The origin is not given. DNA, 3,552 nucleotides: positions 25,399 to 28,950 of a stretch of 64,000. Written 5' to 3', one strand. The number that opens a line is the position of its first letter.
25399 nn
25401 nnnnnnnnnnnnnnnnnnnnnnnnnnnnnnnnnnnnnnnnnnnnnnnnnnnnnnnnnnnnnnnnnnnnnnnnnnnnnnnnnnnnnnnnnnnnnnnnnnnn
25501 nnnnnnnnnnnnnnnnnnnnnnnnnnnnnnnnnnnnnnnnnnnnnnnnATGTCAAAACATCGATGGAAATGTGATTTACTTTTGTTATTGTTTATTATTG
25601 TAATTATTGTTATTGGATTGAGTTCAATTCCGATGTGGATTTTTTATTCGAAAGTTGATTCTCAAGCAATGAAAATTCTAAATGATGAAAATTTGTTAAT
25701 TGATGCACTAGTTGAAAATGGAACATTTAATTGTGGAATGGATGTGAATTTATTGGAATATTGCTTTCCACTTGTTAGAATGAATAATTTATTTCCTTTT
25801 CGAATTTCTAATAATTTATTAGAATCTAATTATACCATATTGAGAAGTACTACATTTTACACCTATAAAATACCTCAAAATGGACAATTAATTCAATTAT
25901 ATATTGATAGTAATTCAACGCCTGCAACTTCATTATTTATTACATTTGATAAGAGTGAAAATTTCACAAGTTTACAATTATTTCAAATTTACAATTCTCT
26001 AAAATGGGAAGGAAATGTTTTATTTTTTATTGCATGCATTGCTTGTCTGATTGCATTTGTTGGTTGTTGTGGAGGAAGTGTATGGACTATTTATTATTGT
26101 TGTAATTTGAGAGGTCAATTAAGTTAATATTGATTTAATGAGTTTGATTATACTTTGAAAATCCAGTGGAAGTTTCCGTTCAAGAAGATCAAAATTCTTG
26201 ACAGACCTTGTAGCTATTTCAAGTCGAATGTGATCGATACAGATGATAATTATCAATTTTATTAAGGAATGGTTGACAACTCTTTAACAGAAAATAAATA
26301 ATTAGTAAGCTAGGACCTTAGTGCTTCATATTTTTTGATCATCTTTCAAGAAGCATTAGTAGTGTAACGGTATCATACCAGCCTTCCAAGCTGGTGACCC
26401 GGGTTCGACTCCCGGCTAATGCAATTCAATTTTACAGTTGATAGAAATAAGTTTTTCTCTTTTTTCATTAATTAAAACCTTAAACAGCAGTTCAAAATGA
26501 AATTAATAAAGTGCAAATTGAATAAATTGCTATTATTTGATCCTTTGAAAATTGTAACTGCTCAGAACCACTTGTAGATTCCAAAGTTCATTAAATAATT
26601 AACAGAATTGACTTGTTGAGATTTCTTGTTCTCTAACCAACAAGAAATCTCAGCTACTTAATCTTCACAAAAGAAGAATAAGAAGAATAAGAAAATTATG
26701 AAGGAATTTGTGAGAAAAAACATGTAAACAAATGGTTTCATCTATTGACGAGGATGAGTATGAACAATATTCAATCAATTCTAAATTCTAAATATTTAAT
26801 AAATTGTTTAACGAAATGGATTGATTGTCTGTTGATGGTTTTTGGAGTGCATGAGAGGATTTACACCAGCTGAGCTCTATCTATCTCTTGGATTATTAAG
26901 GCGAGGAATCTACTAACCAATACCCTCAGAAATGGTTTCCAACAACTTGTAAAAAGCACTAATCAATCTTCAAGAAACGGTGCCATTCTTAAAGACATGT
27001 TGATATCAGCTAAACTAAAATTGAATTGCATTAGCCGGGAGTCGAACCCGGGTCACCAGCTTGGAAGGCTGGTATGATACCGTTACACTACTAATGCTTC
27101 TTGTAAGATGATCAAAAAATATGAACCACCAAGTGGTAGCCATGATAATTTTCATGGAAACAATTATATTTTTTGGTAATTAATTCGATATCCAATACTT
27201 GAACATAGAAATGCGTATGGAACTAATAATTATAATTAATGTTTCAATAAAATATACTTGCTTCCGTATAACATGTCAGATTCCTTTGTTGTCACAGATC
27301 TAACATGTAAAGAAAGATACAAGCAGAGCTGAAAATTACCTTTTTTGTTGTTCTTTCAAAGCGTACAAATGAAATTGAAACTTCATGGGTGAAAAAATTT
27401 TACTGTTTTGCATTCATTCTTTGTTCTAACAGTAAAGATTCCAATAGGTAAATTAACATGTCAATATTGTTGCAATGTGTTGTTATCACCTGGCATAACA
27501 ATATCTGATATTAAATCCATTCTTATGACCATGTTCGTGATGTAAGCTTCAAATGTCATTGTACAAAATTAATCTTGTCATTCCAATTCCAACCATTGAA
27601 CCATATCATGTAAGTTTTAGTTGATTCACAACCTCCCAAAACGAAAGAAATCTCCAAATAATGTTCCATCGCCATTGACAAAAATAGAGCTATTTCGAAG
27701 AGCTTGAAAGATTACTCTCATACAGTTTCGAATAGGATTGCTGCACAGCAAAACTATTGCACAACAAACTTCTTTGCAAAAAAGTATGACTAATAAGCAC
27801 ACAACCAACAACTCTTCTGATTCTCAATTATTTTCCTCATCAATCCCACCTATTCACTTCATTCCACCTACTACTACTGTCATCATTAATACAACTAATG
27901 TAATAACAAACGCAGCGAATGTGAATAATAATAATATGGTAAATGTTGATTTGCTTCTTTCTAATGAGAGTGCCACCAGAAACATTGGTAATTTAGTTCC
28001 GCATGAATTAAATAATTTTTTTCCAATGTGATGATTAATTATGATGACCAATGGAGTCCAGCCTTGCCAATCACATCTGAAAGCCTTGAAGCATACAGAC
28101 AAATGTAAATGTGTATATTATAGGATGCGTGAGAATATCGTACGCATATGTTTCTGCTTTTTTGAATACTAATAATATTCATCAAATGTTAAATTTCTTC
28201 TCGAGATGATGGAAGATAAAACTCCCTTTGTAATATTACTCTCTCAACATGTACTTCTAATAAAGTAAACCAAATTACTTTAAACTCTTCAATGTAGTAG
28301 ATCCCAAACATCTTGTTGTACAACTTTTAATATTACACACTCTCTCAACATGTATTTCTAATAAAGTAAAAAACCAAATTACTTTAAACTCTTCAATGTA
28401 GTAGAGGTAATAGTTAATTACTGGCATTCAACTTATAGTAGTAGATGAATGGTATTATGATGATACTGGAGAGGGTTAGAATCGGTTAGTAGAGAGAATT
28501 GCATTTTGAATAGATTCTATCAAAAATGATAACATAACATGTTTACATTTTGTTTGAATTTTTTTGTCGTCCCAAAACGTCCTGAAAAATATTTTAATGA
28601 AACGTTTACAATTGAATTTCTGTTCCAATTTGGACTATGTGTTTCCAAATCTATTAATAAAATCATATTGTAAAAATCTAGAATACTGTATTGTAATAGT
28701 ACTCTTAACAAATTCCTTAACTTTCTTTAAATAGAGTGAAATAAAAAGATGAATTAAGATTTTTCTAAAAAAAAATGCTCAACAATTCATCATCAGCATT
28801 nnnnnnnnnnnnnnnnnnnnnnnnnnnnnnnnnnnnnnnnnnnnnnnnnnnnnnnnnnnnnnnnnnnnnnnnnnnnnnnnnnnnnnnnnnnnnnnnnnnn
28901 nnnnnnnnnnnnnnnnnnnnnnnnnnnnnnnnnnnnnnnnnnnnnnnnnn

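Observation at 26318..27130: Convergent inverted tRNA-Gly(UCC) pair on 120-bp inverted-repeat arms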

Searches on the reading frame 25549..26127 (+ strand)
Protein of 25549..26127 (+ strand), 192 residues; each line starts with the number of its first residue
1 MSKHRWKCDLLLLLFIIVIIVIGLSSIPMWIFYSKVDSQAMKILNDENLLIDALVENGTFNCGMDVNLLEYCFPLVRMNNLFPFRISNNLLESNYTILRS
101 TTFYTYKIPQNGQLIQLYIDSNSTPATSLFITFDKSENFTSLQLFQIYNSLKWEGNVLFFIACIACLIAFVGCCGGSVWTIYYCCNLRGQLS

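Call 37: search_protein_families(library=pfam, proteins=[window:25549-26127:+], max_evalue=0.01)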
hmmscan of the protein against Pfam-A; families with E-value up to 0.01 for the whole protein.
window:25549-26127:+ (192 aa): 0 families

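Call 57: find_encoding_contigs(protein=window:25549-26127:+, flank=10000, max_places=6)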
Protein window:25549-26127:+ (192 aa): no gene with exactly this product is on record in the collection.

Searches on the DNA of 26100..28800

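Call 54: search_rna_families(source=window, start=26100, end=28800, threshold=evalue, max_evalue=1)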
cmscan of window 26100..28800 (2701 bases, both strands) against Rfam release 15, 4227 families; matches with E-value up to 1: 6.
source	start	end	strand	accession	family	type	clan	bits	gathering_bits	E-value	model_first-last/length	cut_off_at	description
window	26353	26423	+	RF00005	tRNA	Gene; tRNA;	CL00001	69.3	29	2e-14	1-71/71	no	tRNA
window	27027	27097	-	RF00005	tRNA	Gene; tRNA;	CL00001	69.3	29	2e-14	1-71/71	no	tRNA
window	26348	26462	+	RF02435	SpF41_sRNA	Gene; sRNA;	-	31.2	52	0.026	1-105/105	no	Streptococcus sRNA SpF41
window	27013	27102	-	RF02435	SpF41_sRNA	Gene; sRNA;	-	30.3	52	0.041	1-105/105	no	Streptococcus sRNA SpF41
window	26603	26665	+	RF00053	mir-7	Gene; miRNA;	-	20.8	51.8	0.56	1-91/91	no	mir-7 microRNA precursor family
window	26359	26428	+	RF00233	Tymo_tRNA-like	Cis-reg;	-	18.4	40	0.91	1-84/84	no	Tymovirus/Pomovirus/Furovirus tRNA-like 3' UTR element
